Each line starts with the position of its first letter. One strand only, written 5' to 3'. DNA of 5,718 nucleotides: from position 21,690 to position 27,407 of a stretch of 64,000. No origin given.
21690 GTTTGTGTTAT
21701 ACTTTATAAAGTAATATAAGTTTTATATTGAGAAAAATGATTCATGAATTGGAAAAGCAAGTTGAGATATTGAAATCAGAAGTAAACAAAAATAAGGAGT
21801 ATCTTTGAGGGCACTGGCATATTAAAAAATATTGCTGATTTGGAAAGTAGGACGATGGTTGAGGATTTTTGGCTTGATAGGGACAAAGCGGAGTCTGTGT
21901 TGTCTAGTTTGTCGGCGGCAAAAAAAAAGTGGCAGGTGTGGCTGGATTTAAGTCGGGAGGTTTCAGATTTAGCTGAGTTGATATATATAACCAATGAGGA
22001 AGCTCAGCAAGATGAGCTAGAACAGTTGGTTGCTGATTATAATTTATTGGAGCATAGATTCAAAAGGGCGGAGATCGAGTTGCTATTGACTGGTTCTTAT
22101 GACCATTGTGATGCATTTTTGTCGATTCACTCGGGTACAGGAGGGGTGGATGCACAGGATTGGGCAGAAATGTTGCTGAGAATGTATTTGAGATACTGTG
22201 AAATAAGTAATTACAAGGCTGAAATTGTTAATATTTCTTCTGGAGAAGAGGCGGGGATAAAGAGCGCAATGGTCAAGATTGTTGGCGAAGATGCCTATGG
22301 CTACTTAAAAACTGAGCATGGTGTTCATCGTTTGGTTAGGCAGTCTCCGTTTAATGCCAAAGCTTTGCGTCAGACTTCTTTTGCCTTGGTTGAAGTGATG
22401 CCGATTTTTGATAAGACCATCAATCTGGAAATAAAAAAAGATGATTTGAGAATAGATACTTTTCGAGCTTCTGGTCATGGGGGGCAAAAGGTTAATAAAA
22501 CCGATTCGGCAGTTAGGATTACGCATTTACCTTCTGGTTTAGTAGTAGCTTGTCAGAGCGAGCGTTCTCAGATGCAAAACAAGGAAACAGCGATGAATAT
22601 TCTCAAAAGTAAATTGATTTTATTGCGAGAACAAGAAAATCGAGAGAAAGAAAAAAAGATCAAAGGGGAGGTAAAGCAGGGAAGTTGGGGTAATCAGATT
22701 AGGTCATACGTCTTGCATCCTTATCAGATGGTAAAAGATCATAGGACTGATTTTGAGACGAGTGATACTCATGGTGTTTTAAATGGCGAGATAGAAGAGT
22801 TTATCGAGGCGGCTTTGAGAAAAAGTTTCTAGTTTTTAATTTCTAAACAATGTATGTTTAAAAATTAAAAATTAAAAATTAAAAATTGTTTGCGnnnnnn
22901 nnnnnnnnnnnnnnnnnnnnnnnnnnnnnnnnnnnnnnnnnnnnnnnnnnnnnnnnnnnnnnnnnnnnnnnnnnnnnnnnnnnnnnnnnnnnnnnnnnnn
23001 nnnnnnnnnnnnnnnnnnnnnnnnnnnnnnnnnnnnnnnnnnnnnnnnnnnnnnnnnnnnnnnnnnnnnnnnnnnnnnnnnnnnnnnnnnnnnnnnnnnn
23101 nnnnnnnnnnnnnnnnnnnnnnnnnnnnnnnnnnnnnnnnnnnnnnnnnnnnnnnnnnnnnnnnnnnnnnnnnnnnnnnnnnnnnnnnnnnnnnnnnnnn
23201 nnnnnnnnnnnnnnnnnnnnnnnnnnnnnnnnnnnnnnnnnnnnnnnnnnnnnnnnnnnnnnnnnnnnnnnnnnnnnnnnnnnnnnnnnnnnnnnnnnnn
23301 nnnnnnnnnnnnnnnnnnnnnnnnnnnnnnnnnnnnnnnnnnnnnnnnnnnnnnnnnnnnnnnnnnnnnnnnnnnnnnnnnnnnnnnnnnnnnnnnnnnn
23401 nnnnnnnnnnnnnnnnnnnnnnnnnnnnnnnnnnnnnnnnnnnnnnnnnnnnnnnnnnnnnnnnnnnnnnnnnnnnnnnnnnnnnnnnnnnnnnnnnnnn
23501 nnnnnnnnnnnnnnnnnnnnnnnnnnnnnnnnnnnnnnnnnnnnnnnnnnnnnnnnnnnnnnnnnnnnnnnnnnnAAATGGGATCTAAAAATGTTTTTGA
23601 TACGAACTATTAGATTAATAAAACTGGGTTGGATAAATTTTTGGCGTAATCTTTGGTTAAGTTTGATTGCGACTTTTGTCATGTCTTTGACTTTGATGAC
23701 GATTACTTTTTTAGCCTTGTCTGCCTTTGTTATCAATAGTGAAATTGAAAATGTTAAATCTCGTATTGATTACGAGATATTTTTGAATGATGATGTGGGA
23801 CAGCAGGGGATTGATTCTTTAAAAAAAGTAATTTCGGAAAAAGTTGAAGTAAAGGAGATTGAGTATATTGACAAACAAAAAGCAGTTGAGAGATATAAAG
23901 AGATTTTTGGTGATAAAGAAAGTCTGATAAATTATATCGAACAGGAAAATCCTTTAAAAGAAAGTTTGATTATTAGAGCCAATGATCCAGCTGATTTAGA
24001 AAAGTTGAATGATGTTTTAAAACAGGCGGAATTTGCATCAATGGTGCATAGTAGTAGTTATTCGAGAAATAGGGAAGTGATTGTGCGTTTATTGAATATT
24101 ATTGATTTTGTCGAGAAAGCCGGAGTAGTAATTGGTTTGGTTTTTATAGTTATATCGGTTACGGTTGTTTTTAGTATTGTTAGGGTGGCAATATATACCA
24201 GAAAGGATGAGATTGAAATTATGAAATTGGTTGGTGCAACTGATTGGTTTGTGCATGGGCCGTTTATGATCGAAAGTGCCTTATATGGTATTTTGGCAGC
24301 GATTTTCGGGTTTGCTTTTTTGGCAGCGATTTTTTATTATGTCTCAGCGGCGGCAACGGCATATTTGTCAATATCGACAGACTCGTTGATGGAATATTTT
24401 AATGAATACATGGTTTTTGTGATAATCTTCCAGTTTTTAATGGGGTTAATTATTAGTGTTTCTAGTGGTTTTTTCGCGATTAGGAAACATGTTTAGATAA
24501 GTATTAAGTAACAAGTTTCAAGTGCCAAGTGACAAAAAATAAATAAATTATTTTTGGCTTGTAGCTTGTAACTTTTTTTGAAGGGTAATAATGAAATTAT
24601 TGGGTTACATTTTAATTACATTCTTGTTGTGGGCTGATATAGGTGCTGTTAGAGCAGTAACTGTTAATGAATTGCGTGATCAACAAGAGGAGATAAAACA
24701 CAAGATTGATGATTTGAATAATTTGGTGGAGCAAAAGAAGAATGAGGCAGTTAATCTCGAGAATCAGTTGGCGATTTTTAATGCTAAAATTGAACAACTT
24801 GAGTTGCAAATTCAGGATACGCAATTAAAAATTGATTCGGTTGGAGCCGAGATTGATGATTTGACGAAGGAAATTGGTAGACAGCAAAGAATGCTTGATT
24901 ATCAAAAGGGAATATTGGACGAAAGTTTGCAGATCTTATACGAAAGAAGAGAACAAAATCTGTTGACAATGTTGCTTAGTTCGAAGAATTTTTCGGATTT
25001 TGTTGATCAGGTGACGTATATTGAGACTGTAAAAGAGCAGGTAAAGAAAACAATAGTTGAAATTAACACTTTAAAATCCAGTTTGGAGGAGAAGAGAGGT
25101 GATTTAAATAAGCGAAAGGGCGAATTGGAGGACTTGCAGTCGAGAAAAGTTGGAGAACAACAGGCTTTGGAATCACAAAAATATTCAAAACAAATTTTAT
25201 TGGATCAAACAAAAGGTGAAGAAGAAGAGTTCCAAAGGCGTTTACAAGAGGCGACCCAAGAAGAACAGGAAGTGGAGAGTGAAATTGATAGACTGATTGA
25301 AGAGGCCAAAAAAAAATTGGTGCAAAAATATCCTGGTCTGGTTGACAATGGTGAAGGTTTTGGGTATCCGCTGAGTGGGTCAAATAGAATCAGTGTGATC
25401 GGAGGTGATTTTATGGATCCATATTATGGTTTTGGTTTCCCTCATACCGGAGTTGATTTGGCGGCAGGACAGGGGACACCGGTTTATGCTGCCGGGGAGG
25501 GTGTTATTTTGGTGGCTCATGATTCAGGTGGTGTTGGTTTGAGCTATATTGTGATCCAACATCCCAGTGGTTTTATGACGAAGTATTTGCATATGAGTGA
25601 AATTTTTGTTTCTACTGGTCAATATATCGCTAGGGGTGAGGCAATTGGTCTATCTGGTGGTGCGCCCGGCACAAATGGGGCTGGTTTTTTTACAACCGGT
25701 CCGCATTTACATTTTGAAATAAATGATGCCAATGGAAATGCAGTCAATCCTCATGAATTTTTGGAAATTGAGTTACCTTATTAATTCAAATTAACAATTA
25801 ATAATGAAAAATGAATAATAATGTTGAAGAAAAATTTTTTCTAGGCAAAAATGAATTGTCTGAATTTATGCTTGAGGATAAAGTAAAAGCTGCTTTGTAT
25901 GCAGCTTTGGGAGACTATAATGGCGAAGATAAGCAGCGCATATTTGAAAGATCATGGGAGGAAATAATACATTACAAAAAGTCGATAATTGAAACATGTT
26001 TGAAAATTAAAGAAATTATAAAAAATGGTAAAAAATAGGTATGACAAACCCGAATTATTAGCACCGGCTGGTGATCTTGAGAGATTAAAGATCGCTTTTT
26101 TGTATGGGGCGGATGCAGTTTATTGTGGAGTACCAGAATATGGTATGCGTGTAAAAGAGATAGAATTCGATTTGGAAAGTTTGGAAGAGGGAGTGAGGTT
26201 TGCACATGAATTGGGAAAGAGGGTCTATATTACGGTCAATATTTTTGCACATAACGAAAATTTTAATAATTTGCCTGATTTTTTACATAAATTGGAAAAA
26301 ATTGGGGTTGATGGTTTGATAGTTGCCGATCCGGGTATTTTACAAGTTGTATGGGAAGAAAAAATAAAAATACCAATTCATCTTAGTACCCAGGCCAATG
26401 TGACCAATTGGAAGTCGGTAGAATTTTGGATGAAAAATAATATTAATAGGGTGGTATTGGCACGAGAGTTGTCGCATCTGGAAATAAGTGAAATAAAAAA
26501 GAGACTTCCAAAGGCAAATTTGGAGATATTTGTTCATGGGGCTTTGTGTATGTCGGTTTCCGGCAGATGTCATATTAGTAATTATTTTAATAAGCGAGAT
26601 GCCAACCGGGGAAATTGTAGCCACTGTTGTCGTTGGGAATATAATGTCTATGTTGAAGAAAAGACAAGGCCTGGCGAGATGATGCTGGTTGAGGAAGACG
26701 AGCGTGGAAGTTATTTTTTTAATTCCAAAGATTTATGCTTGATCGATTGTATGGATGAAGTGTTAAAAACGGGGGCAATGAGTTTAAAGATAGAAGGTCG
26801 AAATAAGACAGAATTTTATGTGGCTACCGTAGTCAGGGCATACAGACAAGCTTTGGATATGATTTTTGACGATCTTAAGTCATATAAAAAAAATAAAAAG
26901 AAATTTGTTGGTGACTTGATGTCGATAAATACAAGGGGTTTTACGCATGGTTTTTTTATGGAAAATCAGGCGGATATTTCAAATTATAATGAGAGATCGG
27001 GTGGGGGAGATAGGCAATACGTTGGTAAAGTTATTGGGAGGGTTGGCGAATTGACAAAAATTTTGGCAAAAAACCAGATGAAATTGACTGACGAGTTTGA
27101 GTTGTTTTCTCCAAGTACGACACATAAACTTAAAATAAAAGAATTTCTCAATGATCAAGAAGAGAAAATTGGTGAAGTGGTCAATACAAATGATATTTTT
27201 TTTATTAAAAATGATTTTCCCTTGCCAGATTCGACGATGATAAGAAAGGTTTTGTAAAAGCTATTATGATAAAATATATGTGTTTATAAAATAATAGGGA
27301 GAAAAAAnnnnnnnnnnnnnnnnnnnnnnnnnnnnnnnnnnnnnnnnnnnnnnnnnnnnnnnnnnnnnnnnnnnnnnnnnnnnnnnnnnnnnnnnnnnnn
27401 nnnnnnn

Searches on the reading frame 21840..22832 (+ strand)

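Call 53: search_protein_families(library=pfam, proteins=[window:21840-22832:+], max_evalue=0.001)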
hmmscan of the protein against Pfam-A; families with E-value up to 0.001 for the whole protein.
window:21840-22832:+ (330 aa): 2 families
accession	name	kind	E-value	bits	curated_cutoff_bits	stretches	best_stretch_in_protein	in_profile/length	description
PF03462.23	PCRF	-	1.8e-45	155.6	24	1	3-184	10-194/194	PCRF domain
PF00472.26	RF-1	-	7.9e-43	145.5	35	1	193-302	2-116/116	RF-1 domain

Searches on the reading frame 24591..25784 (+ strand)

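Call 53: search_protein_families(library=pfam, proteins=[window:24591-25784:+], max_evalue=0.001)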
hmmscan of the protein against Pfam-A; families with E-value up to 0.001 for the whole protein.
window:24591-25784:+ (397 aa): 2 families
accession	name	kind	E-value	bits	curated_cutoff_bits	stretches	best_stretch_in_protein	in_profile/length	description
PF01551.29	Peptidase_M23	-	2.7e-26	92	28.7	1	284-387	2-96/96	Peptidase family M23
PF24568.1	CC_PcsB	-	1.2e-05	25.6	27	1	108-168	14-75/75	Peptidoglycan hydrolase PcsB, coiled-coil domain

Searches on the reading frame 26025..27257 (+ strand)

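Call 52: search_protein_families(library=pfam, proteins=[window:26025-27257:+], max_evalue=0.001)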
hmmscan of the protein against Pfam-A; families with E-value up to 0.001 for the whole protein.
window:26025-27257:+ (410 aa): 2 families
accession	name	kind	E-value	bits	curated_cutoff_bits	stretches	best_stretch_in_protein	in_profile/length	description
PF01136.24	Peptidase_U32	-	1.5e-84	283.3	22.4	1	82-315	3-231/233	Peptidase family U32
PF16325.11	Peptidase_U32_C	-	1.3e-07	32.1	28.2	1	330-407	3-83/83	Peptidase family U32 C-terminal domain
